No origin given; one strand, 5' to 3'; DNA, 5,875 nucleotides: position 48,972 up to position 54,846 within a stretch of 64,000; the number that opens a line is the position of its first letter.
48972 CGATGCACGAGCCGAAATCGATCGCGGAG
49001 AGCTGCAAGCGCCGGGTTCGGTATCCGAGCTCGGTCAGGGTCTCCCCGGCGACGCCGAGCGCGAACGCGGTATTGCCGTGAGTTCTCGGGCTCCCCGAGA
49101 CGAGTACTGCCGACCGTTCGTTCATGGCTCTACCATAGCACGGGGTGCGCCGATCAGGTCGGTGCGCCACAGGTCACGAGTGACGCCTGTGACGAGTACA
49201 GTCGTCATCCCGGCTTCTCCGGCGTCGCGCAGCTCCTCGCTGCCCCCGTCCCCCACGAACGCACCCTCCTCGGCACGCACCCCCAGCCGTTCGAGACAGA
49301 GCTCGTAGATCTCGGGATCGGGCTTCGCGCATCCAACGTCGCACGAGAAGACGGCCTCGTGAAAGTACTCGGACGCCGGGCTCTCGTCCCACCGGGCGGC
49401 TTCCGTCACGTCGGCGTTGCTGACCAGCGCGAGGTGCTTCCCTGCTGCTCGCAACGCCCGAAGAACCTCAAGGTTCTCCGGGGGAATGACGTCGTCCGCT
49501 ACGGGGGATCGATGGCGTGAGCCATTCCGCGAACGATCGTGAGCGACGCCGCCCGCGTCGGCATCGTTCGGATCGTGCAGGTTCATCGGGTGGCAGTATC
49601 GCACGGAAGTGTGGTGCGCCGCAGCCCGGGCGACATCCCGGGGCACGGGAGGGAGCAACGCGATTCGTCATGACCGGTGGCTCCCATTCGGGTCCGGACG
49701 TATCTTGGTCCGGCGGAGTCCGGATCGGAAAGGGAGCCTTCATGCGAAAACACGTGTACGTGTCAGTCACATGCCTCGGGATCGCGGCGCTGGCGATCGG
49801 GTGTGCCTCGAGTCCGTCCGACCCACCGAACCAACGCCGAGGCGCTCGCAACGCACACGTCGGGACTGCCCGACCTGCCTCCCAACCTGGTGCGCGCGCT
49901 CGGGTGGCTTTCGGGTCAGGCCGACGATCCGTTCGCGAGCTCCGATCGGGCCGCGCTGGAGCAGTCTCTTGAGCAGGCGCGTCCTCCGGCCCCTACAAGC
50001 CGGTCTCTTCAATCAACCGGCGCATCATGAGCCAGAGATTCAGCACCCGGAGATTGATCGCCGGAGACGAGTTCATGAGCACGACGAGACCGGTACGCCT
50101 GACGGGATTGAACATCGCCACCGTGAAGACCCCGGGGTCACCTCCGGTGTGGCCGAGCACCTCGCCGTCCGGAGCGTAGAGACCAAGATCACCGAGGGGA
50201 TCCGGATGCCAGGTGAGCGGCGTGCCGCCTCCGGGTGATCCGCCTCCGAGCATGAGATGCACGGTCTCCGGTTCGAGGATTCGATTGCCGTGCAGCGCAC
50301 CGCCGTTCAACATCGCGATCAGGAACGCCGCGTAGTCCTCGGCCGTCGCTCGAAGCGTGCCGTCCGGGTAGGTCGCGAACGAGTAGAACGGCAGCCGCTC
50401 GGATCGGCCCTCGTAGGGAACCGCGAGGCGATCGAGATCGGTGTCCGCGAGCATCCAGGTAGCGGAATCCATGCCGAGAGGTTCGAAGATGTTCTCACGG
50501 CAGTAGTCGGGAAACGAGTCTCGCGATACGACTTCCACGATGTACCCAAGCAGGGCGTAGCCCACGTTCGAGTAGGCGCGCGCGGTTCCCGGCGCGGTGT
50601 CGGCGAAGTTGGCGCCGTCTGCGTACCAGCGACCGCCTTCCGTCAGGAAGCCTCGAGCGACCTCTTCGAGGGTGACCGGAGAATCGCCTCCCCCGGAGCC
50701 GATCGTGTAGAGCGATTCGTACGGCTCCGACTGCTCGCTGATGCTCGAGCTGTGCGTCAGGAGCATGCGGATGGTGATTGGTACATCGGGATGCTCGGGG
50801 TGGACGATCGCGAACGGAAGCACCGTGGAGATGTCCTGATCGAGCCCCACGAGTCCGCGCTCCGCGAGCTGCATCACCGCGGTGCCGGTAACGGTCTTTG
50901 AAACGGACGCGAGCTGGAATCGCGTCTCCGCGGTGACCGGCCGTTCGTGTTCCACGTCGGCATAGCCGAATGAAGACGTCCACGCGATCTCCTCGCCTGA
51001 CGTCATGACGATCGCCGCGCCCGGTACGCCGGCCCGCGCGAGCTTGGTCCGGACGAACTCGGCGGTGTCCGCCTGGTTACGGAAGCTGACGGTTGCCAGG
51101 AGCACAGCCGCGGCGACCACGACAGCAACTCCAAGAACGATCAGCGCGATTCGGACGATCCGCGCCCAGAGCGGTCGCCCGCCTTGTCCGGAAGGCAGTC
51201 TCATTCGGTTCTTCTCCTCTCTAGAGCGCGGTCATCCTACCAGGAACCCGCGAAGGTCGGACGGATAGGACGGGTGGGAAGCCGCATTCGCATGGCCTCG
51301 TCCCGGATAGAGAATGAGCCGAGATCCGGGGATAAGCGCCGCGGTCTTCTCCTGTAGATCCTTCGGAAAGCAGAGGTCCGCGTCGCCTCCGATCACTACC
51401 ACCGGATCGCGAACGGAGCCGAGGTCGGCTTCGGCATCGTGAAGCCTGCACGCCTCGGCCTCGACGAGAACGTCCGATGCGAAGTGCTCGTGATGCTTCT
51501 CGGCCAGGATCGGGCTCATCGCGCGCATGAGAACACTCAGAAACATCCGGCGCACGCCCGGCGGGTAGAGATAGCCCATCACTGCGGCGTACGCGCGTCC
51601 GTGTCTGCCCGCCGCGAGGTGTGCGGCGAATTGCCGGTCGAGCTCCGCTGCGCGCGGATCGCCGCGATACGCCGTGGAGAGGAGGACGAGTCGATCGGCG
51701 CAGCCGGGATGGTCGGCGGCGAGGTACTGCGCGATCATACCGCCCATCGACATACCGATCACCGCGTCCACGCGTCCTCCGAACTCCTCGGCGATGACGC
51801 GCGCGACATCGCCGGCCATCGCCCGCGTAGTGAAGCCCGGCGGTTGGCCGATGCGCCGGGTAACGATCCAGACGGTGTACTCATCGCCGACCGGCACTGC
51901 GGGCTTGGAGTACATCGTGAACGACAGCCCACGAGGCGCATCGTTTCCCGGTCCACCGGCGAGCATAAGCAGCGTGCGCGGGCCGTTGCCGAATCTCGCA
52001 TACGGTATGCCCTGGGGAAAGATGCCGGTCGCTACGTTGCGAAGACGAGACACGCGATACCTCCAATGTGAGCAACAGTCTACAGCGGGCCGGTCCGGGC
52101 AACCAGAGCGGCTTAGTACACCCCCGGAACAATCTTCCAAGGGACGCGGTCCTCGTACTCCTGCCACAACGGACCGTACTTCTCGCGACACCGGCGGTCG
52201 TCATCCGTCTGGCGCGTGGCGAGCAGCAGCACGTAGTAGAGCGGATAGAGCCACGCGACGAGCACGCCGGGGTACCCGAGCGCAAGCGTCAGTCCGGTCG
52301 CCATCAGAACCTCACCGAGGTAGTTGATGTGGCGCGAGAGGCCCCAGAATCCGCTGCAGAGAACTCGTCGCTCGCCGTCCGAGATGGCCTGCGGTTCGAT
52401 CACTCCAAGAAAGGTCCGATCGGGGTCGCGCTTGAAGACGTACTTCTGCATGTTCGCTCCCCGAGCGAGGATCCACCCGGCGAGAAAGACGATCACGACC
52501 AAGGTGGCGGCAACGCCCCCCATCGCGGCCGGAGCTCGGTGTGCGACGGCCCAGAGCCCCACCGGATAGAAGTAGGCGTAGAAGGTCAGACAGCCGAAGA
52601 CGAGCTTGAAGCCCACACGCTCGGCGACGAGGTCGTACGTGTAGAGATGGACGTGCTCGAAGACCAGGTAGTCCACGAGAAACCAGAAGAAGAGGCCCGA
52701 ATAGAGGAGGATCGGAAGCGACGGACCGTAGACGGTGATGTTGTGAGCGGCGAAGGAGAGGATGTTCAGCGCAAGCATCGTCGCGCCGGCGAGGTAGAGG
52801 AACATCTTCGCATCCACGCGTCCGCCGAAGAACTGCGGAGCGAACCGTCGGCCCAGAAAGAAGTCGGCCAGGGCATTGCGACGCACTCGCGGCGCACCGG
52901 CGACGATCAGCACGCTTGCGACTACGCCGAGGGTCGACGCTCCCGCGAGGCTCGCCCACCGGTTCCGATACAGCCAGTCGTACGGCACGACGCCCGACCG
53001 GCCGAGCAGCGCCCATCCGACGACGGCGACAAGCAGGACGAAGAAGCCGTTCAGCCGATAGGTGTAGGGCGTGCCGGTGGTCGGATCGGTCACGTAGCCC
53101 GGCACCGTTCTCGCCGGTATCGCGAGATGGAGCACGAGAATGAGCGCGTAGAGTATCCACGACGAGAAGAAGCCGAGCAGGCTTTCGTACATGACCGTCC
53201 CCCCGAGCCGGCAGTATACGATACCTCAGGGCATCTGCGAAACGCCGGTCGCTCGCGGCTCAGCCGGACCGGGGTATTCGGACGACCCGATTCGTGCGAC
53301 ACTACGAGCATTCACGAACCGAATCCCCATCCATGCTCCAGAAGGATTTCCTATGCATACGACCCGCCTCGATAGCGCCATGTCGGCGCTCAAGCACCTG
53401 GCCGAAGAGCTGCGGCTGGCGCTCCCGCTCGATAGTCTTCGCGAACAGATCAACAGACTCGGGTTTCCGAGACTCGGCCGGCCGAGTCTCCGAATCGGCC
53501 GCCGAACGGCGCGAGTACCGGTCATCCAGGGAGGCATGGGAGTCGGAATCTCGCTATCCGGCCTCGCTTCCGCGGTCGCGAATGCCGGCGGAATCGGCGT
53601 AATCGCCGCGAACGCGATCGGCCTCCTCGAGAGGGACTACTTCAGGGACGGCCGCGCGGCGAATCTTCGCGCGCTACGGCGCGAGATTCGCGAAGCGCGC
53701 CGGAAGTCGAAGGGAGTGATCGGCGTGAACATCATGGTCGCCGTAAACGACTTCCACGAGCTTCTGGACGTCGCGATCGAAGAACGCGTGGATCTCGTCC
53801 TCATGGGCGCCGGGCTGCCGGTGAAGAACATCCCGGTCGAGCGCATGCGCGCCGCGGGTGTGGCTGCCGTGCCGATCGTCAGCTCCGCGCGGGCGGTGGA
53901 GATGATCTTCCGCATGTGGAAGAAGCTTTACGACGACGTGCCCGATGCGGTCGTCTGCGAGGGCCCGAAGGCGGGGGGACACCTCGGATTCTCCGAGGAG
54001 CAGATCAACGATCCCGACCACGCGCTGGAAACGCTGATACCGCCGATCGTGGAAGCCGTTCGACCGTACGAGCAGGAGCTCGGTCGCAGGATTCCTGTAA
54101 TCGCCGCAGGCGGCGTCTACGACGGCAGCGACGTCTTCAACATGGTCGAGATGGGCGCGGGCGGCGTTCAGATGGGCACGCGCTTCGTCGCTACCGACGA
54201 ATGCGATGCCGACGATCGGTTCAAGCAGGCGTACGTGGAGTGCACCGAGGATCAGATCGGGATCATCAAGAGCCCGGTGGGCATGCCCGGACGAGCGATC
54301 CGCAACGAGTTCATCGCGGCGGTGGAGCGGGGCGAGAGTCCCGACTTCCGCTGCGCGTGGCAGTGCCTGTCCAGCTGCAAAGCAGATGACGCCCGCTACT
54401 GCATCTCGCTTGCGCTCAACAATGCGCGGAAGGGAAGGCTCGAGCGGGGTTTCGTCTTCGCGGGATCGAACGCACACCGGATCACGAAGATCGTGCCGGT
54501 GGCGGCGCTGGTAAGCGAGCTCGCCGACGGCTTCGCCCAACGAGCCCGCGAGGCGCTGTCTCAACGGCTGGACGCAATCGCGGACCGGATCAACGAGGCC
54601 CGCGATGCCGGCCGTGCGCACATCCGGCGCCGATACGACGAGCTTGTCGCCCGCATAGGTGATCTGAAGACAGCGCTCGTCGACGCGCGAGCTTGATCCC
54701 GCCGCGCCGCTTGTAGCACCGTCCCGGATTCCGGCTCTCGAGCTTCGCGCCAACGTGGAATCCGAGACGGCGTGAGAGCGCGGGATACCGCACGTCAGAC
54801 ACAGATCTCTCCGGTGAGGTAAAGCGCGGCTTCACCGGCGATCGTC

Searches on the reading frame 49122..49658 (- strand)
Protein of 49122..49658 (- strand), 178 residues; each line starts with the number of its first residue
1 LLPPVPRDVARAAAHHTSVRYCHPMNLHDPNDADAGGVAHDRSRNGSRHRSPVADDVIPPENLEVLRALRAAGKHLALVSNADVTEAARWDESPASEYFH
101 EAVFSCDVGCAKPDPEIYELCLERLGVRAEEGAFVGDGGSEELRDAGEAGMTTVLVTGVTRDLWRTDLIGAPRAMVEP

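Call 41: search_protein_families(library=pfam, proteins=[window:49122-49658:-], max_evalue=0.000001)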
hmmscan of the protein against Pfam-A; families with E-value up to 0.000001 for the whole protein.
window:49122-49658:- (178 aa): 3 families
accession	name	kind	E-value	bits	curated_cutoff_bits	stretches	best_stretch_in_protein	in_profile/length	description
PF00702.32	Hydrolase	-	5.3e-16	60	26.4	1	60-139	101-181/191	haloacid dehalogenase-like hydrolase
PF13419.12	HAD_2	-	2.6e-11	44.4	23.8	1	63-156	85-178/178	Haloacid dehalogenase-like hydrolase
PF13242.12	Hydrolase_like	-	2.2e-07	31.1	22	1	110-166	2-59/75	HAD-hyrolase-like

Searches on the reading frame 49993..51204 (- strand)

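Call 40: search_protein_families(library=pfam, proteins=[window:49993-51204:-], max_evalue=0.000001)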
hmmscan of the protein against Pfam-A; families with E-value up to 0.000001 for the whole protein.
window:49993-51204:- (403 aa): 1 family
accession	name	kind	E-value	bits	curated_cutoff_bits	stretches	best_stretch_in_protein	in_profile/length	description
PF00144.29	Beta-lactamase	-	1.2e-62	212.5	27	1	49-383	3-314/329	Beta-lactamase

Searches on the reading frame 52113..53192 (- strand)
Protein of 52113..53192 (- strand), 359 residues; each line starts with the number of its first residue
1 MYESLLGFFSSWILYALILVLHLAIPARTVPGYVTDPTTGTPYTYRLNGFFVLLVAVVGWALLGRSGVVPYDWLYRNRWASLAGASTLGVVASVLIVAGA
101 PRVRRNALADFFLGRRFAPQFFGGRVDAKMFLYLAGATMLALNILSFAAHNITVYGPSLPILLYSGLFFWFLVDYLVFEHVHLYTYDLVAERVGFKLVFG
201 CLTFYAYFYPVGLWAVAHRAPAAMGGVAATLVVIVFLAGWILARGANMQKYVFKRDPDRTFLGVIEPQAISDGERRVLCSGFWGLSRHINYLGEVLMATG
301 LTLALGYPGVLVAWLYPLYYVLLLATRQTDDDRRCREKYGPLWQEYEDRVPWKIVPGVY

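Call 40: search_protein_families(library=pfam, proteins=[window:52113-53192:-], max_evalue=0.000001)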
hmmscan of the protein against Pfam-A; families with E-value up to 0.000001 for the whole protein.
window:52113-53192:- (359 aa): 2 families
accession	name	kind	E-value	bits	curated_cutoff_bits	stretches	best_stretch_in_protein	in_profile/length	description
PF01222.22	ERG4_ERG24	-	2.8e-44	152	27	1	12-359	75-432/432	Ergosterol biosynthesis ERG4/ERG24 family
PF06966.17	DUF1295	-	5.9e-08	32.9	20.4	1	199-349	91-234/235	Protein of unknown function (DUF1295)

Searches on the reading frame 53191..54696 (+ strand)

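Call 41: search_protein_families(library=pfam, proteins=[window:53191-54696:+], max_evalue=0.000001)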
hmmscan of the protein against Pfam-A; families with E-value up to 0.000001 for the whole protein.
window:53191-54696:+ (501 aa): 2 families
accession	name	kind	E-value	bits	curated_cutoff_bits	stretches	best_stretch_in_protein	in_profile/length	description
PF03060.21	NMO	-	2.2e-56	192.1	28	1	107-445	10-329/331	Nitronate monooxygenase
PF01180.27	DHO_dh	-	5.8e-07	29.4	27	0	287-336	227-276/291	Dihydroorotate dehydrogenase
